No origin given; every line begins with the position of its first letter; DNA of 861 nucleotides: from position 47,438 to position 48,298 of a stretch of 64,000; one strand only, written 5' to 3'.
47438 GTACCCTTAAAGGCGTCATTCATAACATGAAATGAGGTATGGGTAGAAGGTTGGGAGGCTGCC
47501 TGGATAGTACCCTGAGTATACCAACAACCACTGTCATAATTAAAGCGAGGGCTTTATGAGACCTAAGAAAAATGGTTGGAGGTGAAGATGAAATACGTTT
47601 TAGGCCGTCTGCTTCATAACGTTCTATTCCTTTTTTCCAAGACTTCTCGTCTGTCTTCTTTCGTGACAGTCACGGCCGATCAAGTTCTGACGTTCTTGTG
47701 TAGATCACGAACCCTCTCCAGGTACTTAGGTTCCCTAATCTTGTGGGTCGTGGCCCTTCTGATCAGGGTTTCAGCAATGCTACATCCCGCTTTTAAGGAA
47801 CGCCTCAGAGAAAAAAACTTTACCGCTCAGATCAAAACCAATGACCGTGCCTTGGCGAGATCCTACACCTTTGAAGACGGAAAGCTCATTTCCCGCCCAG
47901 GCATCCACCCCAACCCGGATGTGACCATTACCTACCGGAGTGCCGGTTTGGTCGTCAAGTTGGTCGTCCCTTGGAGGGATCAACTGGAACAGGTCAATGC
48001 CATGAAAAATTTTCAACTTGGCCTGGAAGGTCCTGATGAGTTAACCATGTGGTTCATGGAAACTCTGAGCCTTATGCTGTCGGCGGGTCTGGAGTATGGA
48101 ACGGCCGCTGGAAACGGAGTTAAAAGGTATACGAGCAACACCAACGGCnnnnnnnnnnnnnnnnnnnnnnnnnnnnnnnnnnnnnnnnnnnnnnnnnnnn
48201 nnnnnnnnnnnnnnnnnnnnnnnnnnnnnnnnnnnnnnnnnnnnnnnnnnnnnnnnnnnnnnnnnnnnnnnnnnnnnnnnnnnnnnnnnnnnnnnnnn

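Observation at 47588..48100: N-terminal TM plus SCP2-like extension fused in-frame to the first transhydroxylase-like alpha subunit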

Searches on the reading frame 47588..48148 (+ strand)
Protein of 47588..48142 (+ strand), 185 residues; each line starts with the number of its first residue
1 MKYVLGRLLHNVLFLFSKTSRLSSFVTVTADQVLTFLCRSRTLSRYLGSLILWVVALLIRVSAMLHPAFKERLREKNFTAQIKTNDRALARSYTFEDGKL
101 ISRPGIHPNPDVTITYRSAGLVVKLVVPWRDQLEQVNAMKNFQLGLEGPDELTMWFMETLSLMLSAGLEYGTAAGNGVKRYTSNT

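Call 3: search_protein_families(library=pfam, proteins=[window:47588-48130:+], max_evalue=1)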
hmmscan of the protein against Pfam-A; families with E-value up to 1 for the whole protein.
window:47588-48130:+ (181 aa): 1 family
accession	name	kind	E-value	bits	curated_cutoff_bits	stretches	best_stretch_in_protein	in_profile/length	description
PF00801.26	PKD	-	0.013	15.9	23.5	1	75-127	16-65/80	PKD domain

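Call 4: search_protein_families(library=ncbifam, proteins=[window:47588-48130:+], max_evalue=1)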
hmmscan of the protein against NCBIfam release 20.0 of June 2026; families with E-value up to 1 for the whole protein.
window:47588-48130:+ (181 aa): 0 families

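Call 5: find_homologous_proteins(query=window:47588-48142:+, max_evalue=0.001)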
Query window:47588-48142:+ (185 aa): 15 proteins with E <= 0.001 among 291 candidates.
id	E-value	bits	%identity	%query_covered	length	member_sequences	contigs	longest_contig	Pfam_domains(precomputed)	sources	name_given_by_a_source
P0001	5.4e-50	188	65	74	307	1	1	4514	PF21423.3,PF00384.28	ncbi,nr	ncbi:MAG: molybdopterin-dependent oxidoreductase, partial [Deltaproteobacteria bacterium]|nr:molybdo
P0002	1.1e-45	174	58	74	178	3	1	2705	PF21423.3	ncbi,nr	ncbi:MAG: hypothetical protein OET63_14815, partial [Desulfobacterales bacterium]|nr:hypothetical pr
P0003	3.8e-44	169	56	74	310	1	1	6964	PF21423.3,PF00384.28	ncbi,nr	ncbi:MAG: molybdopterin-dependent oxidoreductase, partial [Deltaproteobacteria bacterium]|nr:molybdo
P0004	1.6e-42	163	59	74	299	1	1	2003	PF21423.3,PF00384.28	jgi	jgi:hypothetical protein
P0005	1.6e-42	163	61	74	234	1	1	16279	PF21423.3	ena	-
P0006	2.6e-41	159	56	74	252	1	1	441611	PF21423.3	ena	-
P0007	1.0e-39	154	51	83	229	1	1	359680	PF21423.3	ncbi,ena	-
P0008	4.7e-35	139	47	77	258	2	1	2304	PF21423.3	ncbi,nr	ncbi:MAG: pyrogallol hydroxytransferase large subunit, partial [Deltaproteobacteria bacterium]|nr:py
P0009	7.0e-35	139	47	74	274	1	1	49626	PF21423.3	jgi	jgi:trimethylamine-N-oxide reductase (cytochrome c)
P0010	1.3e-34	138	46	74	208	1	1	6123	PF21423.3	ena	-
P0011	3.8e-33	133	46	74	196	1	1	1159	PF21423.3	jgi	jgi:hypothetical protein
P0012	3.2e-32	130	47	77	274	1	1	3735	PF21423.3,PF00384.28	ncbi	-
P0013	5.2e-32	129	45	74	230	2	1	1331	PF21423.3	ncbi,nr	ncbi:MAG TPA: pyrogallol hydroxytransferase large subunit, partial [Rhodospirillales bacterium]|nr:p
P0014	3.3e-27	114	46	61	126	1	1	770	-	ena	-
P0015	3.5e-24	104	49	57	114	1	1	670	-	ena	-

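Call 15: predict_structure(protein=window:47588-48142:+)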
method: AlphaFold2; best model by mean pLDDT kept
length: 185 residues; sequences in the alignment: 1
mean_pLDDT: 39.6   pTM: 0.25
mean pLDDT of the five models: 39.6, 39.3, 37.4, 36.0, 34.6
residues with pLDDT >= 90: 0; 70-90: 0; 50-70: 27; < 50: 158
segments of 3 or more residues with pLDDT < 50: 1-7, 11-13, 15-46, 66-154, 156-159, 165-185
pLDDT, mean of each block of 10 residues (from residue 1): 45 45 38 42 49 54 48 37 30 35 34 33 31 32 36 48 48 35 26
secondary structure, 60 per line:
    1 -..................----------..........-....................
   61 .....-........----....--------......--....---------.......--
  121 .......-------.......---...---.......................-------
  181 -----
elements in order: H2-19 H30-39 H41-65 H67-74 E79-82 E91-96 E99-102 E112-118 E121-127 H135-141 E145-147 H151-173

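Call 40: predict_structure(alignment_id=A3)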
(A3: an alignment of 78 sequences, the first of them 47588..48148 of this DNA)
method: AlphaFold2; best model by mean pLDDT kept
length: 187 residues; sequences in the alignment: 78
mean_pLDDT: 86.9   pTM: 0.77
mean pLDDT of the five models: 86.9, 86.6, 86.0, 85.4, 85.4
residues with pLDDT >= 90: 110; 70-90: 49; 50-70: 24; < 50: 4
segments of 3 or more residues with pLDDT < 50: none
pLDDT, mean of each block of 10 residues (from residue 1): 52 57 76 88 95 96 96 98 98 98 98 97 84 84 95 97 84 86 68
secondary structure, 60 per line:
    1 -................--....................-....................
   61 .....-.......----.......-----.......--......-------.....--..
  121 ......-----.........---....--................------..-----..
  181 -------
elements in order: H2-17 H20-39 H41-65 H67-73 E78-84 E90-96 E99-104 E112-116 H119-126 H132-140 E144-147 H150-165

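Call 42: fold_search(model_id=the predicted structure, library=pdb)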
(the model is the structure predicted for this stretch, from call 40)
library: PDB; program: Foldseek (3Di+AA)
matches with E <= 10: 698; with E <= 0.001: 29
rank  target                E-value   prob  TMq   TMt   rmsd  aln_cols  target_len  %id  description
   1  2yhe_B                8.2e-06  1.00  0.39  0.13   2.8        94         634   19  Structure determination of the stereoselective inverting sec- alkylsulfatase Pisa1 from Pseudomonas sp. (released 2012-05-16)
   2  4axh_A                1.5e-05  1.00  0.38  0.12   2.8        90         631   20  Structure and mechanism of the first inverting alkylsulfatase specific for secondary alkylsulfatases (released 2012-12-05)
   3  2yhe_A                1.8e-05  1.00  0.39  0.12   2.8        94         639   19  Structure determination of the stereoselective inverting sec- alkylsulfatase Pisa1 from Pseudomonas sp. (released 2012-05-16)
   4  4axh_B                1.9e-05  1.00  0.38  0.12   2.8        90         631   20  Structure and mechanism of the first inverting alkylsulfatase specific for secondary alkylsulfatases (released 2012-12-05)
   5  6h6p_A                2.1e-05  1.00  0.38  0.58  12.0       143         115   15  UbiJ-SCP2 Ubiquinone synthesis protein (released 2019-02-13)
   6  6h6o_A                2.6e-05  1.00  0.38  0.54  11.6       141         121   16  UbiJ-SCP2 Ubiquinone synthesis protein (released 2019-02-13)
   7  4av7_B                4.1e-05  1.00  0.37  0.12   3.1        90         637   21  Structure determination of the double mutant S233Y F250G from the sec- alkyl sulfatase PisA1 (released 2012-12-05)
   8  6h6o_B                4.3e-05  1.00  0.38  0.57  11.5       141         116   16  UbiJ-SCP2 Ubiquinone synthesis protein (released 2019-02-13)
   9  4av7_A                4.6e-05  1.00  0.34  0.11   3.7        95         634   21  Structure determination of the double mutant S233Y F250G from the sec- alkyl sulfatase PisA1 (released 2012-12-05)
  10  6h6p_C                5.2e-05  1.00  0.38  0.56  11.7       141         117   16  UbiJ-SCP2 Ubiquinone synthesis protein (released 2019-02-13)
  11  6h6p_D                6.2e-05  1.00  0.40  0.60   3.3        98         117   16  UbiJ-SCP2 Ubiquinone synthesis protein (released 2019-02-13)
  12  2cfu                  6.6e-05  1.00  0.40  0.13   2.7        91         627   11  Crystal structure of SdsA1, an alkylsulfatase from Pseudomonas aeruginosa, in complex with 1-decane-sulfonic-acid. (released 2006-04-26)
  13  6h6n_A                6.6e-05  1.00  0.40  0.56   3.4        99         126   15  UbiJ-SCP2 Ubiquinone synthesis protein (released 2019-02-13)
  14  6h6p_B                7.5e-05  1.00  0.38  0.58  12.1       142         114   15  UbiJ-SCP2 Ubiquinone synthesis protein (released 2019-02-13)
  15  6h6n_B                8.0e-05  1.00  0.40  0.60   3.3        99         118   15  UbiJ-SCP2 Ubiquinone synthesis protein (released 2019-02-13)
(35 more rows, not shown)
